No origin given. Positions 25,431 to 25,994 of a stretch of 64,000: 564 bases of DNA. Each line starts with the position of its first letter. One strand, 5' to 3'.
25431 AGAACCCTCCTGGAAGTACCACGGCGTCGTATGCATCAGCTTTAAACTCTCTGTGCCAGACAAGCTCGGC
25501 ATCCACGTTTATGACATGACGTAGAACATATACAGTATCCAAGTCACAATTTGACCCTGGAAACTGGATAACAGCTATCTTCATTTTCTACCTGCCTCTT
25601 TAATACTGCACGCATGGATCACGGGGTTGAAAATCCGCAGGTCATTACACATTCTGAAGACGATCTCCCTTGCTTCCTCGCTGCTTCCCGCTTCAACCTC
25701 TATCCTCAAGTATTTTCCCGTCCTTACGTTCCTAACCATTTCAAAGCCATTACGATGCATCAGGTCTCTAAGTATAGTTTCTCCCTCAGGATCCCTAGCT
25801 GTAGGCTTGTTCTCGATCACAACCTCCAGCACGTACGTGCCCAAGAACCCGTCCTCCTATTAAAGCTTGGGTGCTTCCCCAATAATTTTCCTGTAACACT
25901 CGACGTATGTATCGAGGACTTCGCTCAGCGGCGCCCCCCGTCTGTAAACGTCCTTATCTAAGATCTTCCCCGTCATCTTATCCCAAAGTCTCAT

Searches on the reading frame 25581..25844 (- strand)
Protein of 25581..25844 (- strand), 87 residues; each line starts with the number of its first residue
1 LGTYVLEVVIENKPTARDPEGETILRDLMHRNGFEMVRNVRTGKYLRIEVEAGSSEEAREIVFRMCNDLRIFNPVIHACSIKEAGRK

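Call 64: search_protein_families(library=pfam, proteins=[window:25581-25844:-], max_evalue=0.00001)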
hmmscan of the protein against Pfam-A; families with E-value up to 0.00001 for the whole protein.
window:25581-25844:- (87 aa): 1 family
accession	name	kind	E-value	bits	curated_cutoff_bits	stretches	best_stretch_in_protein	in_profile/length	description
PF02700.19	PurS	-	1.8e-21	76.6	22.2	1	7-81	3-75/77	Phosphoribosylformylglycinamidine (FGAM) synthase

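Call 83: find_encoding_contigs(protein=window:25581-25844:-, flank=10000, max_places=10)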
Protein window:25581-25844:- (87 aa): 18 contigs read that carry it; 10 places shown.
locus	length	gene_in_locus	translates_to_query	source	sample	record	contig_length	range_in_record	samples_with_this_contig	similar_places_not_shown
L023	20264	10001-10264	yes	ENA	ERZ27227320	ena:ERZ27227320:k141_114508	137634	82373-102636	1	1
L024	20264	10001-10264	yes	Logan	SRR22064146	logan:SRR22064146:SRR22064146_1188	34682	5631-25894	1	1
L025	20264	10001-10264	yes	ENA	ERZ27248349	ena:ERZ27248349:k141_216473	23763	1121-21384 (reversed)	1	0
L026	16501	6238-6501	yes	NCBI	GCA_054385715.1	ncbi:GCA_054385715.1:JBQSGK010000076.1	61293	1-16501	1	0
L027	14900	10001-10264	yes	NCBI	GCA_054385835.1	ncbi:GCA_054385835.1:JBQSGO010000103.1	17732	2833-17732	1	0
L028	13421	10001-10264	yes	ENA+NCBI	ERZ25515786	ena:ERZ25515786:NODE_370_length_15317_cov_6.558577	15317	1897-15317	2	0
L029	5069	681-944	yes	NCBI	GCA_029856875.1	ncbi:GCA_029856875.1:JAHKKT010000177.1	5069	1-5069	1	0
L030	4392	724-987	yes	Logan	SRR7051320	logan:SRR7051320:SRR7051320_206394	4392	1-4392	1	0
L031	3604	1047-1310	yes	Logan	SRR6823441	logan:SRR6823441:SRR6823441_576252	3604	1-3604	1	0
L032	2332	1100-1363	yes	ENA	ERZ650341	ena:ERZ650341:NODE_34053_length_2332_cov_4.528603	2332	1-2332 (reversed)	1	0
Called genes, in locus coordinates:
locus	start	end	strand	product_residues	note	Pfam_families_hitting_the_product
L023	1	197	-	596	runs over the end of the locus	PF02874:ATP-synt_ab_N, PF16886:ATP-synt_ab_Xtn, PF00006:ATP-synt_ab, PF22919:ATP-synt_VA_C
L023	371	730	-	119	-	-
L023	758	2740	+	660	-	PF05833:NFACT_N, PF05670:NFACT-R_1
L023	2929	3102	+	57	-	PF23548:Zn_ribbon_FGT1_2 (faint), PF21344:Zn_ribbon_LysW, PF24441:DUF7560 (faint)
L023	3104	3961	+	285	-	PF22626:LysX_preATP_grasp, PF08443:RimK, PF02222:ATP-grasp (weak), PF02955:GSH-S_ATP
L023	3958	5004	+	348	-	PF01118:Semialdhyde_dh, PF22698:Semialdhyde_dhC_1, PF02774:Semialdhyde_dhC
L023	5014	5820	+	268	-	PF00696:AA_kinase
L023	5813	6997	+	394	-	PF00202:Aminotran_3, PF00155:Aminotran_1_2 (weak)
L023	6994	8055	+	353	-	PF01546:Peptidase_M20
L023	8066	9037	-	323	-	-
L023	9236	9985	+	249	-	PF01259:SAICAR_synt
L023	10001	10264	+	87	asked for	PF02700:PurS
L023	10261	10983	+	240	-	PF07685:GATase_3, PF13507:GATase_5, PF01965:DJ-1_PfpI, PF00117:GATase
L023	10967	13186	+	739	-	PF18072:FGAR-AT_linker, PF00586:AIRS, PF02769:AIRS_C, PF00586:AIRS, PF02769:AIRS_C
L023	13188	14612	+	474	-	PF13522:GATase_6, PF13537:GATase_7, PF00156:Pribosyltran (weak)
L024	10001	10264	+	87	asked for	PF02700:PurS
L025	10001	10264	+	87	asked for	PF02700:PurS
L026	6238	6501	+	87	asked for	PF02700:PurS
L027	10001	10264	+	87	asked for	PF02700:PurS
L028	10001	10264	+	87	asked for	PF02700:PurS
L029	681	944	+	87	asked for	PF02700:PurS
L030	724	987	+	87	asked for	PF02700:PurS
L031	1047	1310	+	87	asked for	PF02700:PurS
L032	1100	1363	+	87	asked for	PF02700:PurS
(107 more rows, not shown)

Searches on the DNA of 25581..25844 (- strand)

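Call 88: search_rna_families(source=L023, start=19250, end=19540, threshold=evalue, max_evalue=5, show_alignments=2)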
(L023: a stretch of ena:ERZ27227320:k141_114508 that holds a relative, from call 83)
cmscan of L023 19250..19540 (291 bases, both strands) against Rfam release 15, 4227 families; matches with E-value up to 5: 1.
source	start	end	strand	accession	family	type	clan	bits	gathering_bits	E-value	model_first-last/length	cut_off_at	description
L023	19433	19525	-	RF01398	isrP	Gene; sRNA;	-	13.8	45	2.8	1-148/148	no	isrP Hfq binding RNA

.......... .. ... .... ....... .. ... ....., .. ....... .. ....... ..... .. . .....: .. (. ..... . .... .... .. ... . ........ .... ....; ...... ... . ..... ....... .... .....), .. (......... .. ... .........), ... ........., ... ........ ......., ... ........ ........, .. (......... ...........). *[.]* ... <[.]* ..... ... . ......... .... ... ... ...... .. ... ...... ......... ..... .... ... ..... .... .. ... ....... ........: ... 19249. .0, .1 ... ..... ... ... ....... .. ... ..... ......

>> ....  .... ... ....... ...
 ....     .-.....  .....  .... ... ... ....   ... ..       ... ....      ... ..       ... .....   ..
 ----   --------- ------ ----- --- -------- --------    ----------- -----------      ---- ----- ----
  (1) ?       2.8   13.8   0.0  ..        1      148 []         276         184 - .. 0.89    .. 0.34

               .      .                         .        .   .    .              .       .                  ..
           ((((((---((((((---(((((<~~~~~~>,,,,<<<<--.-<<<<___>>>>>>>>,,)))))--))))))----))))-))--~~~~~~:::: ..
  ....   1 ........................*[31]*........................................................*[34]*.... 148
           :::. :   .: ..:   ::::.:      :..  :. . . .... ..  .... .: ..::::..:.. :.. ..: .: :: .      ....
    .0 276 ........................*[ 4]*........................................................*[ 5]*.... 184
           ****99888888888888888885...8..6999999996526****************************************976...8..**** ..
